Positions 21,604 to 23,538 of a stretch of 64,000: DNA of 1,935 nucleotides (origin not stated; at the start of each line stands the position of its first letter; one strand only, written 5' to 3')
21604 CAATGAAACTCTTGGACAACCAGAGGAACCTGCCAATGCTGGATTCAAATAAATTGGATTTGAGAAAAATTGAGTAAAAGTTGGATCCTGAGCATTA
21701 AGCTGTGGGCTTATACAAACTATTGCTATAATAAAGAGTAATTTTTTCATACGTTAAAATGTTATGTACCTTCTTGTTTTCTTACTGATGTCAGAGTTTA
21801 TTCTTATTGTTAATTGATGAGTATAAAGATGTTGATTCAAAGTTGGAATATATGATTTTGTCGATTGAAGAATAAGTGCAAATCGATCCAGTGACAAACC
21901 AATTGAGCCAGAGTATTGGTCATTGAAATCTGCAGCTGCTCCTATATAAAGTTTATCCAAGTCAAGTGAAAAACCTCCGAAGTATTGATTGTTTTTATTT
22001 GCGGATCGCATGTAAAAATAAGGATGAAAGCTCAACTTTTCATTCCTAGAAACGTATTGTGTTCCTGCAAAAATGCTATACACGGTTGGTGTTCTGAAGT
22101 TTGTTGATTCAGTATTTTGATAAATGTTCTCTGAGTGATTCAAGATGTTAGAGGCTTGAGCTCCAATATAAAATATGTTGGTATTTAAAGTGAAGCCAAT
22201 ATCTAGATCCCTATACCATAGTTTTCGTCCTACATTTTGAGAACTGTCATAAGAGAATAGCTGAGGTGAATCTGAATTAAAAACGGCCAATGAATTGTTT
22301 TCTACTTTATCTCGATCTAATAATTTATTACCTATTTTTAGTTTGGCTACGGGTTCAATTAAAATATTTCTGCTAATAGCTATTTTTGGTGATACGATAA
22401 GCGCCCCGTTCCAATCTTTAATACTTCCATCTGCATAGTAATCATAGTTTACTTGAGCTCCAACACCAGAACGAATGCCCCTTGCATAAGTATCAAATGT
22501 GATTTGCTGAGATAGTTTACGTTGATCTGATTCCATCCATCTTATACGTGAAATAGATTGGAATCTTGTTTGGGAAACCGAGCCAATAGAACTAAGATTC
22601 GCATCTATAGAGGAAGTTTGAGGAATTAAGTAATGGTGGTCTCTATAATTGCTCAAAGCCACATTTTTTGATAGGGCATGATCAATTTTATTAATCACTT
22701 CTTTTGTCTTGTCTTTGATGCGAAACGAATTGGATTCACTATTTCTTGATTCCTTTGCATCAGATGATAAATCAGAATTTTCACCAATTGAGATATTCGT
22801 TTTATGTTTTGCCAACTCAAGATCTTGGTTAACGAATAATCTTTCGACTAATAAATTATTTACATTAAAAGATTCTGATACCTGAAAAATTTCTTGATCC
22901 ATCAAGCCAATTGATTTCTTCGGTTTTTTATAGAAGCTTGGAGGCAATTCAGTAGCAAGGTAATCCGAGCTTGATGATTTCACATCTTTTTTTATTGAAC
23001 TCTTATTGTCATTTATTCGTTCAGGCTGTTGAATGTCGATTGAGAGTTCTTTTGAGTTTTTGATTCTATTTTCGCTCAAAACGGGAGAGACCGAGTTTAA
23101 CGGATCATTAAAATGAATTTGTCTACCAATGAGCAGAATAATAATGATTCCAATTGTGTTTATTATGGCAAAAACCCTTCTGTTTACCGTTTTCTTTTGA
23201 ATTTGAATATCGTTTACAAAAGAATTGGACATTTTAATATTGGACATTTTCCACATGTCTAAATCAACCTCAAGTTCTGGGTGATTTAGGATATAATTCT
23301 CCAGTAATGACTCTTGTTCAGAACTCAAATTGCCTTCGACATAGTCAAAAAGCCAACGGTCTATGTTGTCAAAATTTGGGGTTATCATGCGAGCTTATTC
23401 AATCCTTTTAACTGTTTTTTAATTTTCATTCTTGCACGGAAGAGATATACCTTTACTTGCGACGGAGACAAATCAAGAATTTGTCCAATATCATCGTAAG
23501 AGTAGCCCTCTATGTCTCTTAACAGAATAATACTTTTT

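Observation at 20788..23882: ECF sigma operon with an anti-sigma factor fused to a PorP/SprF-type T9SS barrel, followed by a stand-alone PorP/SprF paralog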

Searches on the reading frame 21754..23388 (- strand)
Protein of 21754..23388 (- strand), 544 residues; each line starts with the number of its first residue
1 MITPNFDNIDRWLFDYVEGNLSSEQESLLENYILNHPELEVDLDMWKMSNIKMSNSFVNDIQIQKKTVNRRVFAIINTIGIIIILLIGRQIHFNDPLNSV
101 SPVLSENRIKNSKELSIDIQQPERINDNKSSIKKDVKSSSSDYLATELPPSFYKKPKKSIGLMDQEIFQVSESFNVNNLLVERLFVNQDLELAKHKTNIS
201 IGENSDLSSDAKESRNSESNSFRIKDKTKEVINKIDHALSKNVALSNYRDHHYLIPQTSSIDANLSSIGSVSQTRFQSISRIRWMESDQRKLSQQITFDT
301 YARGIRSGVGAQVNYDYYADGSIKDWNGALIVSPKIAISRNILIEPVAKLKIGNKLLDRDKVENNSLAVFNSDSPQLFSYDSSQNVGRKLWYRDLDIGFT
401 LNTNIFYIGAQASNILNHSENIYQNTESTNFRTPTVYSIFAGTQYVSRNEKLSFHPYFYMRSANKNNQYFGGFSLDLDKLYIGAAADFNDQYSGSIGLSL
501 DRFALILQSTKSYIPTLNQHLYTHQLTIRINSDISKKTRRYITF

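Call 3: search_protein_families(library=pfam, proteins=[window:21754-23388:-], max_evalue=1)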
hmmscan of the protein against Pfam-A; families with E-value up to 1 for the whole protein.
window:21754-23388:- (544 aa): 2 families
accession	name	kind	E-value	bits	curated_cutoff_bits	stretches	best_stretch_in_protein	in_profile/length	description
PF11751.14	PorP_SprF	-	1.5e-14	54.6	22.3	1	269-528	25-271/273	Type IX secretion system membrane protein PorP/SprF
PF21353.3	Per3-like_PAS-A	-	0.071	13.6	27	1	403-443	12-52/123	Period circadian protein homolog 3-like, PAS-A domain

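Call 4: search_protein_families(library=ncbifam, proteins=[window:21754-23388:-], max_evalue=1)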
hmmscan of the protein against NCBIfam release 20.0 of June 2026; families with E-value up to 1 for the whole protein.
window:21754-23388:- (544 aa): 1 family
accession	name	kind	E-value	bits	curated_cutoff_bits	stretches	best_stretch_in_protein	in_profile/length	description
TIGR03519.1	T9SS_PorP_fam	subfamily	1.5e-19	70.6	90.55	1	268-531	41-291/292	PorP/SprF family type IX secretion system membrane protein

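Call 5: find_homologous_proteins(query=window:21754-23388:-)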
Query window:21754-23388:- (544 aa): 338 proteins with E <= 0.001 among 8000 candidates; the best 120 are listed.
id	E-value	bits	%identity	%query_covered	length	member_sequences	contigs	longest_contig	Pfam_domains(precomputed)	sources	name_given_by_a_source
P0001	0.0e+0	1190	100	100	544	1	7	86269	PF11751.15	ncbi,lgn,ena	-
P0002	0.0e+0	1187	100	100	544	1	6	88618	PF11751.15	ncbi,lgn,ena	-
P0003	0.0e+0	1104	93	100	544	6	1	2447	PF11751.15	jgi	jgi:hypothetical protein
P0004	1.7e-254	864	74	100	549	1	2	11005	PF11751.15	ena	-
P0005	5.1e-249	846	72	100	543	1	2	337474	PF11751.15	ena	-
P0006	5.5e-249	845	72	100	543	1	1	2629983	PF11751.15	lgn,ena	-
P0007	7.5e-248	842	71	100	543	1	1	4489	PF11751.15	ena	-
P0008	1.0e-247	841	72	100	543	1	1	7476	PF11751.15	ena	-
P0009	6.2e-246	835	71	100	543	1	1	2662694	PF11751.15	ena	-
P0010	3.1e-245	833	71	100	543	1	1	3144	PF11751.15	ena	-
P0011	6.9e-245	832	71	100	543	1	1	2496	PF11751.15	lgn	-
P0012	2.9e-244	830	71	100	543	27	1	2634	PF11751.15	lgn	-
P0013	3.2e-244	830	71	100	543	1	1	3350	PF11751.15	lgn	-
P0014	8.8e-244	828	70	100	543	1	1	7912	PF11751.15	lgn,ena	-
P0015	1.3e-243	828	70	100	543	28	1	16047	PF11751.15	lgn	-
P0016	1.5e-243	827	71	100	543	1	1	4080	PF11751.15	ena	-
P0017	4.8e-243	826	70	100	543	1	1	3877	PF11751.15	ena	-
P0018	5.9e-243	826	71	100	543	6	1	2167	PF11751.15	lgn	-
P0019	9.9e-242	821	69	100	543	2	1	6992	PF11751.15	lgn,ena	-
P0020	1.0e-241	821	69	100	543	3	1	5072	PF11751.15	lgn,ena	-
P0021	5.7e-241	819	69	100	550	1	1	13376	PF11751.15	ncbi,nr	ncbi:type IX secretion system membrane protein PorP/SprF [Crocinitomicaceae bacterium]|nr:type IX se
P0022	7.7e-241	819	70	100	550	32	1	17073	PF11751.15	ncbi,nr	ncbi:type IX secretion system membrane protein PorP/SprF [Crocinitomicaceae bacterium]|nr:type IX se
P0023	4.8e-240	816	69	100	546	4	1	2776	PF11751.15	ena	-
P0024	3.1e-239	813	69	100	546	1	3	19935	PF11751.15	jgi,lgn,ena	jgi:hypothetical protein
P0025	3.2e-239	813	69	100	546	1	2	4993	PF11751.15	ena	-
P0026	5.5e-236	803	68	100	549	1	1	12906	PF11751.15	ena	-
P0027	5.6e-236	802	68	100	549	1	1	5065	PF11751.15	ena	-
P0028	8.0e-236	802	68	100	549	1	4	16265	PF11751.15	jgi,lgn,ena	-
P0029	8.3e-236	802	69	100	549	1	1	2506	PF11751.15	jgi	-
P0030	9.5e-236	802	68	100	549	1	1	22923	PF11751.15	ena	-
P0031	1.1e-235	801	68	100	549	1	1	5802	PF11751.15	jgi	jgi:hypothetical protein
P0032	2.7e-235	800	68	100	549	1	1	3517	PF11751.15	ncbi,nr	ncbi:MAG: type IX secretion system membrane protein PorP/SprF [Flavobacteriales bacterium]|nr:type I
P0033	3.2e-235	800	67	100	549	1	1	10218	PF11751.15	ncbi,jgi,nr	ncbi:type IX secretion system membrane protein PorP/SprF [Crocinitomicaceae bacterium]|jgi:hypotheti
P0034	4.6e-235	799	67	100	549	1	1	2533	PF11751.15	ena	-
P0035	5.4e-235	799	67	100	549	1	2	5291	PF11751.15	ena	-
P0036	8.6e-235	799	67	100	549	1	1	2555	PF11751.15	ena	-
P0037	1.2e-234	798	67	100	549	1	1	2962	PF11751.15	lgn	-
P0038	2.1e-234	797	67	100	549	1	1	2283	PF11751.15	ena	-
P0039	2.1e-234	797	67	100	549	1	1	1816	PF11751.15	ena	-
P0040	1.0e-233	795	69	100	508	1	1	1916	PF11751.15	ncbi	-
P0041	1.1e-233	795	67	100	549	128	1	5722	PF11751.15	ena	-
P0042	1.9e-233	794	67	100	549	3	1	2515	PF11751.15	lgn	-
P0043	3.0e-233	793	67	100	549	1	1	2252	PF11751.15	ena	-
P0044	5.4e-231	786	68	100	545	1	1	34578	PF11751.15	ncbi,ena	-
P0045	1.2e-230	785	68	100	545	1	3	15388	PF11751.15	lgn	-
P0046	1.2e-214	732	61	100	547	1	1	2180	PF11751.15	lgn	-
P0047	2.0e-214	731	69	92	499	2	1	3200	PF11751.15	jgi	jgi:hypothetical protein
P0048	5.7e-214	730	63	100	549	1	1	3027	PF11751.15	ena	-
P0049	1.2e-210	719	62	100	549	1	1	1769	PF11751.15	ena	-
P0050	1.7e-208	712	62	100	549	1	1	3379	PF11751.15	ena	-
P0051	2.0e-206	705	61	100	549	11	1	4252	PF11751.15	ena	-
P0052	2.5e-206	705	60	100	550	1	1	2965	PF11751.15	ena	-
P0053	3.8e-206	704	61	100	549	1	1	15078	PF11751.15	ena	-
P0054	2.8e-200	685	60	100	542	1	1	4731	PF11751.15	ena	-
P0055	4.3e-200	684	60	100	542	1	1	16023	PF11751.15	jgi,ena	-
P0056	1.2e-199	683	60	100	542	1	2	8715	PF11751.15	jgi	-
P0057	1.3e-199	683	60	100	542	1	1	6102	PF11751.15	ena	-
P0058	9.9e-197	673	59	100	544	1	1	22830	PF11751.15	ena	-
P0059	3.7e-196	671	59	100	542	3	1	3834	PF11751.15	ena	-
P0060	1.6e-195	669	59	100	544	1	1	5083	PF11751.15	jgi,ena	-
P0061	2.1e-189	649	57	100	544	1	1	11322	PF11751.15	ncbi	-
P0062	8.5e-176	604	53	100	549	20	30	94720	PF11751.15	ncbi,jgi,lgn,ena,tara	ncbi:MAG: type IX secretion system membrane protein PorP/SprF [Crocinitomicaceae bacterium]|jgi:type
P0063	1.3e-171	590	52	100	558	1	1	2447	PF11751.15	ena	-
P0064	4.1e-170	585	52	100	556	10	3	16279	PF11751.15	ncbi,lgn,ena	ncbi:MAG: type IX secretion system membrane protein PorP/SprF [Crocinitomicaceae bacterium]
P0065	6.4e-168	578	52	100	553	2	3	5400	PF11751.15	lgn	-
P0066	3.3e-165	569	62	62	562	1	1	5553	PF11751.15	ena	-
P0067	1.1e-164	567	51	100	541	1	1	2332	PF11751.15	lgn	-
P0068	9.5e-164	564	51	100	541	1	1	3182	PF11751.15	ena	-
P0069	2.0e-163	563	51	100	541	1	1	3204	PF11751.15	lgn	-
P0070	2.0e-163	563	51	100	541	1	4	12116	PF11751.15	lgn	-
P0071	2.7e-163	563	51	100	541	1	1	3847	PF11751.15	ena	-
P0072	2.8e-163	563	51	100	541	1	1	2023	PF11751.15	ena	-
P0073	3.3e-163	562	49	100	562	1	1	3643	PF11751.15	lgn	-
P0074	4.0e-163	562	51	100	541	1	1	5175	PF11751.15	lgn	-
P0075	5.6e-163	562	50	100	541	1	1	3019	PF11751.15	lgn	-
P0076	9.0e-163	561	50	100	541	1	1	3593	PF11751.15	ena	-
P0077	9.1e-163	561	50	100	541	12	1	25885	PF11751.15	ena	-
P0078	1.1e-162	561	50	100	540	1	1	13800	PF11751.15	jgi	jgi:type IX secretion system PorP/SprF family membrane protein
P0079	1.2e-162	561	50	100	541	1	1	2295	PF11751.15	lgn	-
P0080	1.2e-162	561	50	100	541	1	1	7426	PF11751.15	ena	-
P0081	1.5e-162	560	50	100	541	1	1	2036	PF11751.15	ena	-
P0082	1.7e-162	560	50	100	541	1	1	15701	PF11751.15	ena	-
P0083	2.1e-162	560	50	100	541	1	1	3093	PF11751.15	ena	-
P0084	2.5e-162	560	51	100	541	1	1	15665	PF11751.15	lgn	-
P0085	2.8e-162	559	50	100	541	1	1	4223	PF11751.15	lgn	-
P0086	3.4e-162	559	50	100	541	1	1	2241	PF11751.15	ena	-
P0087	3.7e-162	559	50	100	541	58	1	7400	PF11751.15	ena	-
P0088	5.3e-162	558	50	100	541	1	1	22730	PF11751.15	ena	-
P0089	6.6e-162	558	50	100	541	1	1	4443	PF11751.15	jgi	jgi:type IX secretion system PorP/SprF family membrane protein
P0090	7.1e-162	558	63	59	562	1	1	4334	PF11751.15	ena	-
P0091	7.4e-162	558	50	100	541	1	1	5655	PF11751.15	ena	-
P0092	7.5e-162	558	63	59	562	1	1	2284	PF11751.15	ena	-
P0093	7.8e-162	558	63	59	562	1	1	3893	PF11751.15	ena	-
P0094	8.8e-162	558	61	62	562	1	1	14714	PF11751.15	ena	-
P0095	9.4e-162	558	60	62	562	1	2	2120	PF11751.15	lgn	-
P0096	1.2e-161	557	48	100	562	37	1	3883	PF11751.15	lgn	-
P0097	2.3e-161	556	50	100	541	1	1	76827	PF11751.15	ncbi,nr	ncbi:type IX secretion system membrane protein PorP/SprF [Crocinitomicaceae bacterium]|nr:type IX se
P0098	2.6e-161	556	63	58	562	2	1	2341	PF11751.15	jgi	jgi:type IX secretion system PorP/SprF family membrane protein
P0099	2.9e-161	556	60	13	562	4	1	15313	PF11751.15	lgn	-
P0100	5.6e-161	555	50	100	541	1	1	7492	PF11751.15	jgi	jgi:type IX secretion system PorP/SprF family membrane protein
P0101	5.7e-161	555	50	100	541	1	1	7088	PF11751.15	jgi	jgi:type IX secretion system PorP/SprF family membrane protein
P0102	5.8e-161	555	50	100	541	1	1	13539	PF11751.15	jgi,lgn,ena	-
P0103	1.7e-160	554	49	100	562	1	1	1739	PF11751.15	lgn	-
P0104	2.0e-160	553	63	59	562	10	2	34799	PF11751.15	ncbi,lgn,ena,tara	tara:strand:- start:114 stop:1802 length:1689 start_codon:yes stop_codon:yes gene_type:complete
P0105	2.1e-160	553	60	62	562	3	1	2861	PF11751.15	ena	-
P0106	2.6e-160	553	63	59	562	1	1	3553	PF11751.15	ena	-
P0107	3.6e-160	552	49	100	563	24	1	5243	PF11751.15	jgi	jgi:type IX secretion system PorP/SprF family membrane protein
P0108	7.0e-160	551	50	100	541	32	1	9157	PF11751.15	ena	-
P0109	9.9e-160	551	49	100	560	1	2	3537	PF11751.15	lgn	-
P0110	1.5e-159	550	49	100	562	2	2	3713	PF11751.15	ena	-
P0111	1.6e-159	550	49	100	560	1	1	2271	PF11751.15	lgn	-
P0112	1.7e-159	550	48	100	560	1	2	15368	PF11751.15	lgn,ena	-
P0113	1.9e-159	550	48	100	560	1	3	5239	PF11751.15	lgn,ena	-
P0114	2.0e-159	550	49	100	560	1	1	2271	PF11751.15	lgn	-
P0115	2.0e-159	550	48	100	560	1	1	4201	PF11751.15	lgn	-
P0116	2.2e-159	550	49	100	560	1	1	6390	PF11751.15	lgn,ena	-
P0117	2.4e-159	550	48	100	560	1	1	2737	PF11751.15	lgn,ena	-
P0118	2.4e-159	550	49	100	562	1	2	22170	PF11751.15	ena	-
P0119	2.5e-159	550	48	100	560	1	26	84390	PF11751.15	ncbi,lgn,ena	ncbi:MAG: type IX secretion system membrane protein PorP/SprF [Crocinitomicaceae bacterium]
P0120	2.8e-159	549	48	100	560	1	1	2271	PF11751.15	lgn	-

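Call 22: find_encoding_contigs(protein=P0119, flank=6000, max_places=2)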
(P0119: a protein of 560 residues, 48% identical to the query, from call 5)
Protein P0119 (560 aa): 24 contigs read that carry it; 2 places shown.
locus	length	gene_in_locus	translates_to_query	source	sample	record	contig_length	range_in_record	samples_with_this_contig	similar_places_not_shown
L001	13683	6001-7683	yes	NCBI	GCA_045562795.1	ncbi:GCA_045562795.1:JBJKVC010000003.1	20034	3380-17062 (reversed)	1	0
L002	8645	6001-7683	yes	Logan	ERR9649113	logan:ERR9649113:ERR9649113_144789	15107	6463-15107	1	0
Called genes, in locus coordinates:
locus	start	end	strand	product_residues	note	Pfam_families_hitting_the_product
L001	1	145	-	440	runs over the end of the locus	PF00919:UPF0004, PF04055:Radical_SAM, PF18693:TRAM_2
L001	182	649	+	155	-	-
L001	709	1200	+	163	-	-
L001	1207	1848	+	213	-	PF13500:AAA_26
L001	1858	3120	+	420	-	PF00202:Aminotran_3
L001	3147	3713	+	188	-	PF05724:TPMT, PF08241:Methyltransf_11 (weak)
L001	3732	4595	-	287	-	PF01869:BcrAD_BadFG (weak)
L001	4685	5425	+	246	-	PF00293:NUDIX (weak), PF19368:WHD_AraR, PF21906:WHD_NrtR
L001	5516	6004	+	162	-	PF04542:Sigma70_r2, PF08281:Sigma70_r4_2, PF04545:Sigma70_r4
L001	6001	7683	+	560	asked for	PF11751:PorP_SprF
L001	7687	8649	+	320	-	PF11751:PorP_SprF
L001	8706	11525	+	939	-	PF03781:FGE-sulfatase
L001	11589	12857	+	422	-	PF01225:Mur_ligase (weak), PF08245:Mur_ligase_M, PF02875:Mur_ligase_C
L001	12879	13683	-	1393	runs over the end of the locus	PF19081:Ig_7 (faint), PF18911:PKD_4 (faint), PF13585:CHU_C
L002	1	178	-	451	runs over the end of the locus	PF00919:UPF0004, PF04055:Radical_SAM, PF18693:TRAM_2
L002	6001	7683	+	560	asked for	PF11751:PorP_SprF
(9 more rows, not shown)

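Call 23: find_encoding_contigs(protein=P0062, flank=6000, max_places=2)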
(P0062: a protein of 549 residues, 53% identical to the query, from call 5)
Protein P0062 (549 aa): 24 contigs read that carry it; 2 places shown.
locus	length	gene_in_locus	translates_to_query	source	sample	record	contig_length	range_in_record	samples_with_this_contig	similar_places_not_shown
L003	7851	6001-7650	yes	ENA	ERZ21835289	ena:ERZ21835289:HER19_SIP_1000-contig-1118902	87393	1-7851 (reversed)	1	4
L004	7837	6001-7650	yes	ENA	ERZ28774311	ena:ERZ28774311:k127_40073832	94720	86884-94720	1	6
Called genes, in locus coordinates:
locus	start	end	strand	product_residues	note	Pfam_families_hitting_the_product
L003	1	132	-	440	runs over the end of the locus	PF00919:UPF0004, PF04055:Radical_SAM, PF18693:TRAM_2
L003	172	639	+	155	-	-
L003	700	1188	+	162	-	-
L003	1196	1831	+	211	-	PF13500:AAA_26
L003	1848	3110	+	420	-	PF00202:Aminotran_3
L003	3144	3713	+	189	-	PF05724:TPMT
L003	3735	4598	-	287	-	PF01869:BcrAD_BadFG (weak)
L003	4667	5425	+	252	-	PF00293:NUDIX (faint), PF19368:WHD_AraR, PF21906:WHD_NrtR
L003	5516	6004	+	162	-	PF04542:Sigma70_r2, PF08281:Sigma70_r4_2, PF04545:Sigma70_r4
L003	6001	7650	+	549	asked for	PF11751:PorP_SprF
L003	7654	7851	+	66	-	PF11751:PorP_SprF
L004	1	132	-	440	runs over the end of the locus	PF00919:UPF0004, PF04055:Radical_SAM, PF18693:TRAM_2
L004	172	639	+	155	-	-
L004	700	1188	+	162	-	-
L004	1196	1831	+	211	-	PF13500:AAA_26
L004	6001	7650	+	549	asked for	PF11751:PorP_SprF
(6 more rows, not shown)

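Call 30: predict_structure(alignment_id=A1)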
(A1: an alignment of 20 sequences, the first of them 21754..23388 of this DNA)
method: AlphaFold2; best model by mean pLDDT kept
length: 544 residues; sequences in the alignment: 20
mean_pLDDT: 51.4   pTM: 0.41
mean pLDDT of the five models: 51.4, 46.0, 38.7, 37.2, 31.9
residues with pLDDT >= 90: 0; 70-90: 135; 50-70: 149; < 50: 260
segments of 3 or more residues with pLDDT < 50: 40-74, 85-224, 239-251, 258-272, 356-390, 419-431
pLDDT, mean of each block of 10 residues (from residue 1): 72 71 79 66 42 33 33 50 45 31 27 27 28 26 27 27 27 31 29 27 26 30 51 57 39 51 42 56 53 64 59 64 62 70 71 53 33 29 37 66 70 61 37 65 60 73 71 77 79 79 78 74 78 58 70
secondary structure, 60 per line:
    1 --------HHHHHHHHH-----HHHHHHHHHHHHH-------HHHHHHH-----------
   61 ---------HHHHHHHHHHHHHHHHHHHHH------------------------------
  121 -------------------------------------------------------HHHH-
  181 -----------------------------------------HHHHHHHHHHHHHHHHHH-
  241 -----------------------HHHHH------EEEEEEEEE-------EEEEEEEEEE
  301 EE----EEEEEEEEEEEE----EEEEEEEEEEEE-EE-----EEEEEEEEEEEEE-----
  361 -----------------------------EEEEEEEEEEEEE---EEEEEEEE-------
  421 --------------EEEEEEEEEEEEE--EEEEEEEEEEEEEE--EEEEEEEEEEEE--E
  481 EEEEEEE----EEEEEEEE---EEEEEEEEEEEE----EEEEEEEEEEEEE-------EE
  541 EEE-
elements in order: H9-17 H23-35 H43-49 H70-90 H176-179 H222-239 H264-268 E275-283 E291-302 E307-318 E323-334 E343-355 E390-402 E406-413 E435-447 E450-463 E466-477 E480-487 E492-499 E503-514 E519-531 E539-543

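Call 35: fold_search(model_id=the predicted structure, library=pdb)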
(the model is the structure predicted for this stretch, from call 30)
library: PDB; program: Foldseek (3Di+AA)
matches with E <= 10: 770; with E <= 0.001: 1
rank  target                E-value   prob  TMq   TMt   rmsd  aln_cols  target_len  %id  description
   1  8gl6_F                6.0e-04  1.00  0.27  0.38   7.2       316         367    8  The Type 9 Secretion System in vitro assembled, RemA-CTD substrate bound complex (released 2024-01-31)
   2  4rdr                  1.0e-03  1.00  0.23  0.18  11.6       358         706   10  Structure of the bacterial Zn-transporter ZnuD from Neisseria meningitidis (locked conformation bound to zinc and cadmiu (released 2015-08-19)
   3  9ccg_D                1.9e-03  0.80  0.18  0.15  18.6       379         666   10  Fusobacterium nucleatum BamA-Fab 9 complex (released 2025-09-17)
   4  9ccg_A                2.0e-03  0.80  0.18  0.15  18.6       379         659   10  Fusobacterium nucleatum BamA-Fab 9 complex (released 2025-09-17)
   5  6h3i_F                3.4e-03  1.00  0.27  0.39   6.2       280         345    8  Structural snapshots of the Type 9 protein translocon (released 2018-11-07)
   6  4e1t                  1.0e-02  0.98  0.22  0.40   7.6       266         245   10  X-ray crystal structure of the transmembrane beta-domain from invasin from Yersinia pseudotuberculosis (released 2012-06-13)
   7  5nup_A                1.0e-02  0.84  0.20  0.28  11.1       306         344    9  Structural basis for maintenance of bacterial outer membrane lipid asymmetry (released 2017-10-25)
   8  6ehc_A                1.1e-02  0.94  0.24  0.38  10.9       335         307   10  OmpUdeltaN (N-terminus deletion mutant of OmpU), outer membrane protein of Vibrio cholerae (released 2018-04-25)
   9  9c4o                  1.2e-02  0.98  0.24  0.21  10.1       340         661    9  Cryo-EM structure of PqqU with ligand PQQ (released 2024-06-19)
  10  6ehb_A                1.2e-02  0.87  0.22  0.33  13.2       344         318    9  OmpU, an outer membrane protein, of Vibrio cholerae (released 2018-04-25)
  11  5prn                  1.2e-02  0.89  0.21  0.34  11.5       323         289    8  E1M, Y96W, S119W MUTANT OF RH. BLASTICA PORIN (released 1998-08-12)
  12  8ypt_C                1.6e-02  0.72  0.17  0.10  23.4       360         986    9  Cryo-EM structure of BfUbb-ButCD complex (released 2024-09-25)
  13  8qn4_F                1.6e-02  0.60  0.19  0.33  15.0       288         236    9  Structure of the BAM-EspP complex in an open EspP intermediate state (released 2024-10-02)
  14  1osm_A                1.7e-02  0.63  0.19  0.27  11.2       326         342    8  OSMOPORIN (OMPK36) FROM KLEBSIELLA PNEUMONIAE (released 1999-07-26)
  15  7pzf_E                1.8e-02  0.72  0.19  0.26  11.8       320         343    9  Crystal structure of the OmpK36 TD insertion chimera from Klebsiella pneumonia (released 2022-07-06)
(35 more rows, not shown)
